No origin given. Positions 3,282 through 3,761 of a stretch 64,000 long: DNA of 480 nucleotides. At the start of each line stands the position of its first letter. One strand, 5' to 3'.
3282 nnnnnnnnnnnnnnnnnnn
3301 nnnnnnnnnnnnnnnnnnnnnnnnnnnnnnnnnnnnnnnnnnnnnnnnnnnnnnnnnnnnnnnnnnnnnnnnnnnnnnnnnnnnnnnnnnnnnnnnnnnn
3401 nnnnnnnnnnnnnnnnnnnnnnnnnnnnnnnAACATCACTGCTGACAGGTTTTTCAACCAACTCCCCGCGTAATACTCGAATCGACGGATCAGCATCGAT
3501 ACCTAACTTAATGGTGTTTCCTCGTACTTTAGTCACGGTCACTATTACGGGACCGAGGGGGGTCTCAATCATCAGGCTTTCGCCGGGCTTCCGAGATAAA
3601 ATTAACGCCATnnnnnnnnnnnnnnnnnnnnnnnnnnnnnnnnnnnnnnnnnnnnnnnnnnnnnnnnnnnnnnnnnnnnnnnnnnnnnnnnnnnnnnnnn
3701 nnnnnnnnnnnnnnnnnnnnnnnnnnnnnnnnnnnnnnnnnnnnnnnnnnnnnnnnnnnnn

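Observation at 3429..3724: Phage-encoded CsrA homologue overlapping a tiny membrane protein gene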

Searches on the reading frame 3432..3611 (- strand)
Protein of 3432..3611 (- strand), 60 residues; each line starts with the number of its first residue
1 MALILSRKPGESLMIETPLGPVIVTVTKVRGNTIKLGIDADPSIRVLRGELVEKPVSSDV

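Call 5: search_protein_families(library=pfam, proteins=[window:3432-3611:-], max_evalue=1)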
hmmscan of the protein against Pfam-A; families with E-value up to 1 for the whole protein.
seq(60 aa): 1 family
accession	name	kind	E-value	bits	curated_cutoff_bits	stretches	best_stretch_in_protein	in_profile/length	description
PF02599.21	CsrA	-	4.3e-15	55.9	27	1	3-54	2-50/53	Global regulator protein family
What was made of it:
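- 3429..3611 (-): csrA-like gene, 60 aa plus stop. Pfam PF02599 55.9 bits, above the cut-off of 27 (call 5).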

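Call 10: search_dna_similar(query=window:3432-3611:-, collection=phages, mode=protein, max_rows=40, max_evalue=0.001)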
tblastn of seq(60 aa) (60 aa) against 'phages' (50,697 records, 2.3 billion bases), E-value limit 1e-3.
Records with a match: 1; places in all: 1; records where one place covers at least 80% of the query: 1.
Best place of each record, by identity: <60% 1.
By first word of the organism name: uncultured 1.
By host as written in the record: - 1.
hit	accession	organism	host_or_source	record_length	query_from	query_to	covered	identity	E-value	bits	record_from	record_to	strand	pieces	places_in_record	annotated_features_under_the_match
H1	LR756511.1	uncultured phage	metagenomic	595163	3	51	82%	43.1%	2e-4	42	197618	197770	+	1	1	record has no annotation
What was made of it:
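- Closest known: Phage-encoded CsrA/RsmA homologues. Different: It hits a single record in the 50,697-record phage collection, an unannotated 595-kb metagenomic phage at 43% identity (call 10).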

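Call 12: find_encoding_contigs(protein=window:3432-3611:-, flank=6000, max_places=8)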
Protein seq(60 aa) (60 aa): 5 contigs read that carry it; 5 places shown.
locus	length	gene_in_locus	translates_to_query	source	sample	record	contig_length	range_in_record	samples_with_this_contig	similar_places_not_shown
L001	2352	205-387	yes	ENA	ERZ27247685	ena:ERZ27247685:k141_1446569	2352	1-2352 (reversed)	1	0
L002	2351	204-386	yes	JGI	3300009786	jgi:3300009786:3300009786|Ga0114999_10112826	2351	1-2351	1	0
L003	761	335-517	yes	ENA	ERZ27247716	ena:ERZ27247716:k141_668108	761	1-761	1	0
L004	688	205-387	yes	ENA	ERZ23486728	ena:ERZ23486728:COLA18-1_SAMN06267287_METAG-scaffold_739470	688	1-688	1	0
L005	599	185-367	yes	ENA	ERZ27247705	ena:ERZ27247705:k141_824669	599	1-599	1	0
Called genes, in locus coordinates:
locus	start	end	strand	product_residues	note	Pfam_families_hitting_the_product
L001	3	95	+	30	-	?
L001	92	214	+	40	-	-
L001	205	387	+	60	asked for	PF02599:CsrA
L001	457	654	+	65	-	-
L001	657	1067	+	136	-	PF27402:Y4mA_C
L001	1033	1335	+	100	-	-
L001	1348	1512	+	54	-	-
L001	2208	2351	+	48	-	?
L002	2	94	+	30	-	?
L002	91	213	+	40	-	-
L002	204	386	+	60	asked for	PF02599:CsrA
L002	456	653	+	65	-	-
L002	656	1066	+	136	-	PF27402:Y4mA_C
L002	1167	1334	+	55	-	-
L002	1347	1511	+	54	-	-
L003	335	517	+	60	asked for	PF02599:CsrA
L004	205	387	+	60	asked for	PF02599:CsrA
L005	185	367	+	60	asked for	PF02599:CsrA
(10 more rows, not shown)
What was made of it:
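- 3602..3724 (-): 40-aa single-pass membrane-peptide ORF; its last 10 nt overlap the csrA start. Called as a gene in five metagenome assemblies (call 12).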

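Call 13: find_related_loci(query=window:3432-3611:-, collection=viral_contigs, flank=6000)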
Query seq(60 aa) (60 aa) in viral_contigs; peptide patterns used: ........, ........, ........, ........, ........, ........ (x = any residue, [..] = any of these).
32 stretches matched a pattern, but none encodes a relative of the query by tblastn (E <= 1e-3).

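Call 14: find_homologous_proteins(query=window:3432-3611:-, max_evalue=0.001)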
Query seq(60 aa) (60 aa): 6 proteins with E <= 0.001 among 7 candidates.
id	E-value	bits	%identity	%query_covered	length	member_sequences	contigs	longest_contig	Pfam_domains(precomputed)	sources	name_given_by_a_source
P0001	4.6e-29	116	100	100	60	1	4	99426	PF02599.22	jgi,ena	-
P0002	3.3e-6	44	53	82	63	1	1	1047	PF02599.22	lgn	-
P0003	3.3e-6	44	59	85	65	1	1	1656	PF02599.22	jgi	jgi:carbon storage regulator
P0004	4.4e-6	44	57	85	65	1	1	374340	PF02599.22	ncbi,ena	-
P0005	4.5e-6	44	57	85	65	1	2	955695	PF02599.22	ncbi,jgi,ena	jgi:carbon storage regulator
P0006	3.4e-5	41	48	90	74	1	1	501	PF02599.22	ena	-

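Call 25: search_solved_structures(query=window:3432-3611:-, max_evalue=0.01, show_alignments=3)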
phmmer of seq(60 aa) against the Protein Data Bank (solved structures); distinct sequences matched with E-value up to 0.01: 9.
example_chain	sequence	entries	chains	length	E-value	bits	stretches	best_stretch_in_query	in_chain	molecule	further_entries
2bti_A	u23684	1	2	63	2.2e-05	27.7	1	3-54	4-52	CARBON STORAGE REGULATOR HOMOLOG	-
1y00_A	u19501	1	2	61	2.6e-05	27.5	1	3-54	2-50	Carbon storage regulator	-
7yr6_E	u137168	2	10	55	2.9e-05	27.3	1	3-54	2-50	Translational regulator CsrA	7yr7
5z38_F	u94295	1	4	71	3.2e-05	27.1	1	3-54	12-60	wild type CsrA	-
1vpz_A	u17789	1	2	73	5.3e-05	26.5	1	3-54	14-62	Carbon storage regulator homolog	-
5z38_E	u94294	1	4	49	0.00026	24.3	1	3-46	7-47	Truncated-CsrA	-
4k59_A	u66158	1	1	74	0.0017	21.8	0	7-55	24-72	RNA BINDING PROTEIN RsmF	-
4kji_A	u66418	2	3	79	0.0022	21.4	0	7-55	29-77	RsmN, a RNA-binding protein of Regulator of Secondary Metabolism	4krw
2jpp_A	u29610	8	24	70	0.0035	20.8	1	3-54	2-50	Translational repressor | Carbon storage regulator homolog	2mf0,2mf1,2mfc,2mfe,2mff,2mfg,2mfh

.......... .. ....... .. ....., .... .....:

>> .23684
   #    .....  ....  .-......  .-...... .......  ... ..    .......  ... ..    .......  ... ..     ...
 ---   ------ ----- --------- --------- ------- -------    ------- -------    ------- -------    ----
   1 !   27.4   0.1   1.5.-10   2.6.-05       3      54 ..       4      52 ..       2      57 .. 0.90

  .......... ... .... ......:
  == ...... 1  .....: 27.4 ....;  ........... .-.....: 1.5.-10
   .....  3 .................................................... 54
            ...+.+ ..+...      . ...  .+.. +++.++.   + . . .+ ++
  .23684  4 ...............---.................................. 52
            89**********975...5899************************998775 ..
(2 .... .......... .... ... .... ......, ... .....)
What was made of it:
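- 3429..3611 (-): PDB CsrA chains E ~2e-5 with R48 aligned to E. coli R44 (call 25).
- On CsrA/RsmA family (Pfam PF02599): The aligned residues are L3, L5, R7, K8, I44, V46, R48 and L51 (call 25).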

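Call 26: search_protein_representatives(protein=window:3432-3611:-)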
Query: 60 residues. Proteins with E-value up to 0.001 (for the whole library): 1503; up to 1e-10: 1; up to 1e-30: 0. The best 150 are listed.
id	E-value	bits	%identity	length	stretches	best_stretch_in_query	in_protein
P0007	1.9e-11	59.1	34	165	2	3-54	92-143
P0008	1.7e-10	56.2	44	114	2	3-59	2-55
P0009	8.0e-10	54.1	41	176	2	3-52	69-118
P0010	4.1e-09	51.8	39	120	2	3-52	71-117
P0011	4.3e-09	51.8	43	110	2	3-52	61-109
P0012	4.5e-09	51.7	49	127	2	3-55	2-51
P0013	5.2e-09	51.5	45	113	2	3-55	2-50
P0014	6.7e-09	51.2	54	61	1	3-58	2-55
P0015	7.5e-09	51.0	45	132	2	3-51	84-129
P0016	1.0e-08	50.6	46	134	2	3-55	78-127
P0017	1.0e-08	50.6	42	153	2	3-52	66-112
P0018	2.9e-08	49.2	48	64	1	3-56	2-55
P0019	3.2e-08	49.1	39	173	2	2-52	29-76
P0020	4.4e-08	48.6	55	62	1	3-55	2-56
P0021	5.1e-08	48.4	53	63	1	3-53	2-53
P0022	6.0e-08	48.2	52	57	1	3-54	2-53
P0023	6.1e-08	48.2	52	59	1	3-58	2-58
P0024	6.2e-08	48.2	56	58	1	3-54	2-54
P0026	7.1e-08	48.0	50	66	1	2-59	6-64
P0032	1.1e-07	47.4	48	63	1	3-54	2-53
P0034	1.4e-07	47.1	49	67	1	1-55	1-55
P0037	1.7e-07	46.8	58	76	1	3-53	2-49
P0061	7.0e-07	44.9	61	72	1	3-54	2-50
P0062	7.6e-07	44.8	50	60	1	3-56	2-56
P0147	5.3e-06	42.1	56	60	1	3-56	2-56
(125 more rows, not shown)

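Call 34: find_encoding_contigs(protein=P0026, flank=6000, max_places=4)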
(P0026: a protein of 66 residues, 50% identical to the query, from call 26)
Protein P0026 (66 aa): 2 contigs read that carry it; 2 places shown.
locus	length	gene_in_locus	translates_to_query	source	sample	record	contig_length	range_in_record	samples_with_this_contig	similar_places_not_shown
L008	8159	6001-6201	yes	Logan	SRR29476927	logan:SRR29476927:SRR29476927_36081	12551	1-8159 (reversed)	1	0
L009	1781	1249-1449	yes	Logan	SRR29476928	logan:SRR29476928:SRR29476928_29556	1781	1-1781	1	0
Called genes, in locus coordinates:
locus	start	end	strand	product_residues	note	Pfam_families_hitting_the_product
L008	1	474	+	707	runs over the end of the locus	-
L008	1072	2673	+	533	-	PF00580:UvrD-helicase, PF13361:UvrD_C, PF13538:UvrD_C_2 (faint)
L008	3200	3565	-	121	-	-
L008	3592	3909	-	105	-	-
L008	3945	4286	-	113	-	-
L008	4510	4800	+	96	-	-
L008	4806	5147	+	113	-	-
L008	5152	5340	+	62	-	-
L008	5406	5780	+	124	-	-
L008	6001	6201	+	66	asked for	PF02599:CsrA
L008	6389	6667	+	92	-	-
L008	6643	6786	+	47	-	-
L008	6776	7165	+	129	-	PF26052:BRE1B (weak)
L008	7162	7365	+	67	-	-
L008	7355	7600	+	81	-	-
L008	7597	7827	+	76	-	-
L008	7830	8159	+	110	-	?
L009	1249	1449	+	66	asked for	PF02599:CsrA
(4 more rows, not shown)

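Call 37: find_encoding_contigs(protein=P0024, flank=6000, max_places=3)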
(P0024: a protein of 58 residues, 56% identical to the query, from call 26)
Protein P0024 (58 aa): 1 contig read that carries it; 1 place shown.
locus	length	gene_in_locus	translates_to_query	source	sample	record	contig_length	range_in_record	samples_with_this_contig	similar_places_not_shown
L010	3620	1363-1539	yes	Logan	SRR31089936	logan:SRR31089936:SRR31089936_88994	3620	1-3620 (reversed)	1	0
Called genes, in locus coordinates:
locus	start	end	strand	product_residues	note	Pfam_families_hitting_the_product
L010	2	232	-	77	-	?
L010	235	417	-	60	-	-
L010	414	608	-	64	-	-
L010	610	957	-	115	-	-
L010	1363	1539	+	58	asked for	PF02599:CsrA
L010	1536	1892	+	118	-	-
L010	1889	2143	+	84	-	-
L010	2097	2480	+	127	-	PF05766:NinG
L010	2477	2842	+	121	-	-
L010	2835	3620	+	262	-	?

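Call 38: find_encoding_contigs(protein=P0023, flank=6000, max_places=3)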
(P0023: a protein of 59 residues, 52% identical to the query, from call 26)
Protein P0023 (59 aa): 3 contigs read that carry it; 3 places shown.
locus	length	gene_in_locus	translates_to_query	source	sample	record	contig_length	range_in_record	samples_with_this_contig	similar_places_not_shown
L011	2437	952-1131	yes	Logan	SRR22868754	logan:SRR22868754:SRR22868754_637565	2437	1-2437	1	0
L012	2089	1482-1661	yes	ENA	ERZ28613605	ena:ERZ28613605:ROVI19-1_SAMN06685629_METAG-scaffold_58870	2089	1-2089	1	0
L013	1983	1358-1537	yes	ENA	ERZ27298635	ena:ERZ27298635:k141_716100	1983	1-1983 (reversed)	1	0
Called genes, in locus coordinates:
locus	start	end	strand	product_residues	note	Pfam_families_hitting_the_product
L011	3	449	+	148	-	?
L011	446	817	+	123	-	-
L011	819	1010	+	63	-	-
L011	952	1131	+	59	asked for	PF02599:CsrA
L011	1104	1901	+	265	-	-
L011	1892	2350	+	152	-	-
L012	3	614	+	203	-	?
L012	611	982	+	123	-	-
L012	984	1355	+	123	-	-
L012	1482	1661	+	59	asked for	PF02599:CsrA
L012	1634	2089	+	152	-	?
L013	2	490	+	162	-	?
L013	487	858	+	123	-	-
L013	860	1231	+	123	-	-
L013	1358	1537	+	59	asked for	PF02599:CsrA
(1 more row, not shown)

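Call 41: list_cluster_members(proteins=[P0004, P0005, P0001, P0014, P0018, P0020, P0022, P0032, P0061, P0037])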
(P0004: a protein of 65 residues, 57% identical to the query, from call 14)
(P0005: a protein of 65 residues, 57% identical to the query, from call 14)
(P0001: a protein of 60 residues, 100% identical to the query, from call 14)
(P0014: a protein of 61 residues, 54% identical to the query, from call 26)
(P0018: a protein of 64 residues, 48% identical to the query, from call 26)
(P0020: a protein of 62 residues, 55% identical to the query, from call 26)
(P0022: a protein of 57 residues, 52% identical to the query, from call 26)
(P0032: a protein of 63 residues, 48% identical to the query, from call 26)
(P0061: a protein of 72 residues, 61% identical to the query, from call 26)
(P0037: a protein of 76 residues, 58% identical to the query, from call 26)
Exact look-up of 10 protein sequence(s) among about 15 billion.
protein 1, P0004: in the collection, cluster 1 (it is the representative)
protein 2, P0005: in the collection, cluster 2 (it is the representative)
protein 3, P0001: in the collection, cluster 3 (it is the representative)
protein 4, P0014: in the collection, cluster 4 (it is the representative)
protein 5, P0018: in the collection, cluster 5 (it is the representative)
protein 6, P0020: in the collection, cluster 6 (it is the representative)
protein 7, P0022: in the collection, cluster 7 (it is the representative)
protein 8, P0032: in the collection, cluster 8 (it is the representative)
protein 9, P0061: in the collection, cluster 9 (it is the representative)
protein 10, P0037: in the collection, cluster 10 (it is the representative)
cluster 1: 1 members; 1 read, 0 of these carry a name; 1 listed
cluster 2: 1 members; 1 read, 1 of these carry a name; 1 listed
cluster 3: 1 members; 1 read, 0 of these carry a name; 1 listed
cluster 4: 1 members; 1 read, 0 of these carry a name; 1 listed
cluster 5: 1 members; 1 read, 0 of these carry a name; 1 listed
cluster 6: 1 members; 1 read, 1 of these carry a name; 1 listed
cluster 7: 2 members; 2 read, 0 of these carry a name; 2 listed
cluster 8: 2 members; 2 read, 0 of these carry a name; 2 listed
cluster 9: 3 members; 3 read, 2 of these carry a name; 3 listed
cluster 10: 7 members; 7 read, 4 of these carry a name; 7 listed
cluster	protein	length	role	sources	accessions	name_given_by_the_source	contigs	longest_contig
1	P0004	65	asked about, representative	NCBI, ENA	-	-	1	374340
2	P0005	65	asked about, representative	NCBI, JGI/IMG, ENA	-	carbon storage regulator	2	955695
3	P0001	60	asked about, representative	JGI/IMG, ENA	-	-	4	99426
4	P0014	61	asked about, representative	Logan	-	-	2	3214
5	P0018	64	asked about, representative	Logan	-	-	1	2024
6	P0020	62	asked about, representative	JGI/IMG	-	carbon storage regulator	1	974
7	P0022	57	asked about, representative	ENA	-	-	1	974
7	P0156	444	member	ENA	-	-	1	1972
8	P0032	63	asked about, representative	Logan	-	-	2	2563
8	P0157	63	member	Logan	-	-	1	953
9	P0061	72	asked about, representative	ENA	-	-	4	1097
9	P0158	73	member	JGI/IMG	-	carbon storage regulator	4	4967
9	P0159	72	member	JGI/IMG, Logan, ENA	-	carbon storage regulator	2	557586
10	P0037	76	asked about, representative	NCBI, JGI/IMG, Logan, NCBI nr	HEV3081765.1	MAG TPA: carbon storage regulator [Gemmataceae bacterium] | carbon storage regulator | carbon storage regulator [Gemmataceae bacterium]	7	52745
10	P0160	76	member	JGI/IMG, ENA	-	carbon storage regulator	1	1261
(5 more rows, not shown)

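Call 43: find_related_loci(query=A3, collection=genome_contigs, flank=3000)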
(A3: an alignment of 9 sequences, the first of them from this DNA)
Query A3 (60 aa) in genome_contigs; peptide patterns used: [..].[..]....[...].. (x = any residue, [..] = any of these).
520 stretches matched a pattern; 440 encode a relative of the query (tblastn E <= 1e-3); the best 80 are kept; 80 distinct loci.
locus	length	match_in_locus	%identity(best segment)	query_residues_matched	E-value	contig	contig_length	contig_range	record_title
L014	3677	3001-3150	53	1-53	6e-13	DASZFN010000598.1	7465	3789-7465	MAG TPA_asm: Gemmataceae bacterium isolate SMAG_U6523 k141_269567, whole genome shotgun sequence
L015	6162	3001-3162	54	3-59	7e-13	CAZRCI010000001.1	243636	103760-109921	MAG TPA_asm: uncultured Planctomycetaceae bacterium isolate SRP344714_co1_18 genome assembly, contig: NODE_97_length_243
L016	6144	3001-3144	59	3-53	5e-12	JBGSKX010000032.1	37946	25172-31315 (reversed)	MAG: Pirellulales bacterium isolate JTS-AC191 k141_1319704, whole genome shotgun sequence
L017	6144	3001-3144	59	3-53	5e-12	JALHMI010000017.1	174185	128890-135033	MAG: Pirellulales bacterium isolate Bin_30_5 c_000000000552, whole genome shotgun sequence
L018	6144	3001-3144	57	3-53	8e-12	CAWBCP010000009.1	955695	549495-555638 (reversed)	MAG: uncultured Planctomycetaceae bacterium isolate MFD02416.bin.2.228 genome assembly, contig: contig_42076, whole geno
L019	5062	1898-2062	43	3-60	4e-11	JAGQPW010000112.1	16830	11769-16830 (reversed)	MAG: Planctomycetaceae bacterium isolate HKST-UBA50 NODE_112_length_16830_cov_6.886886, whole genome shotgun sequence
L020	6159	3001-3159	51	3-59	7e-11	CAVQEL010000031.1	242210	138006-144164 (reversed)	MAG: uncultured Planctomycetota bacterium isolate MFD02416.bin.2.111 genome assembly, contig: contig_46975, whole genome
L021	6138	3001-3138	49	3-51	2e-10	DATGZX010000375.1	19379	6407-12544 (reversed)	MAG TPA_asm: Gemmataceae bacterium isolate SMAG_U10675 k141_309482, whole genome shotgun sequence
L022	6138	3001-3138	55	3-51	2e-10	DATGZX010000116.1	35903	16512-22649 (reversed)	MAG TPA_asm: Gemmataceae bacterium isolate SMAG_U10675 k141_239937, whole genome shotgun sequence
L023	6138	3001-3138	51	3-51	2e-10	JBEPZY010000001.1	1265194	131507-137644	MAG: Gemmatales bacterium isolate 03V1_S199.semibin_refined.050_sub NODE_2_length_1265194_cov_13.848812, whole genome sh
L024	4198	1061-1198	55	3-51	2e-10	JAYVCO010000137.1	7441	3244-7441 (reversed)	MAG: Planctomycetia bacterium isolate GL32_Down_metabinner_12 GL32_Down_metabinner_12_136, whole genome shotgun sequence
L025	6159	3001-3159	45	3-58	4e-10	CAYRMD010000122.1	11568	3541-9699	MAG TPA_asm: uncultured Pirellulaceae bacterium isolate binchicken_co30_3 genome assembly, contig: NODE_3601_length_1156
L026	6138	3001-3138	43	3-51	4e-10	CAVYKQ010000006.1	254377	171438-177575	MAG: Pirellulaceae bacterium isolate MFD03804.bin.2.65 genome assembly, contig: contig_41220, whole genome shotgun seque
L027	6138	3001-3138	49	3-51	6e-10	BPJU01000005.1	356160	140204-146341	MAG: Pirellulaceae bacterium KatS3mg110 DNA, contig_3861, whole genome shotgun sequence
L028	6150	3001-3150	49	3-55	6e-10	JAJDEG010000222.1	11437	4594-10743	MAG: Planctomycetota bacterium isolate OFTM264 OFTM264_221, whole genome shotgun sequence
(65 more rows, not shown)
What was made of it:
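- The host inference rests on one small gene and on a pattern-limited search (call 43). Up to 59% identity to Planctomycetota CsrA (call 43) makes mixed dimers conceivable.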

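Call 55: find_encoding_contigs(protein=P0034, flank=8000, max_places=2)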
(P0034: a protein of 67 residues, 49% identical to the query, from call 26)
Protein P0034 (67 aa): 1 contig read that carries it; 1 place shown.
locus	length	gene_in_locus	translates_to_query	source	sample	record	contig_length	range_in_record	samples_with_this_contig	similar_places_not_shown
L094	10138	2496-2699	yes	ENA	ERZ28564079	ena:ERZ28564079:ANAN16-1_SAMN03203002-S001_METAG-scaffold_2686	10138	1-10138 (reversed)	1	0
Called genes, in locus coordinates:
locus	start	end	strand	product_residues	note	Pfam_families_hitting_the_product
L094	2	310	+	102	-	?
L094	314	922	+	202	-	PF24703:DUF7666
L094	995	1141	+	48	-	-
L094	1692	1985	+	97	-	-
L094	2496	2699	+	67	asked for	PF02599:CsrA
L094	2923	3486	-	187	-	-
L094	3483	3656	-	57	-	-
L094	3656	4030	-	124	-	-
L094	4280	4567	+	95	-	-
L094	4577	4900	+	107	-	-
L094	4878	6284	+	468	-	-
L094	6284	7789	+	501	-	-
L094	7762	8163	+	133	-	-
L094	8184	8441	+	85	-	-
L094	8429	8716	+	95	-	-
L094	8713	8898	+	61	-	-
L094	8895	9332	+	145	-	-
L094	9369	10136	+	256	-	?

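Call 56: find_encoding_contigs(protein=P0062, flank=8000, max_places=2)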
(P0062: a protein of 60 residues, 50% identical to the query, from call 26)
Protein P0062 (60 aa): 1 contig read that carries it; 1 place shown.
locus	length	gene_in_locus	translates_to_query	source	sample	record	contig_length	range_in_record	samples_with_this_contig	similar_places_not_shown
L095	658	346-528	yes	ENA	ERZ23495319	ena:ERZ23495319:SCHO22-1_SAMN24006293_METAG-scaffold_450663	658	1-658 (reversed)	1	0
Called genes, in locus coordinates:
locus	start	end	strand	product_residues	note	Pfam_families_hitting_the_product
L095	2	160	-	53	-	?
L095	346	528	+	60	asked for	PF02599:CsrA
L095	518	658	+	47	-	?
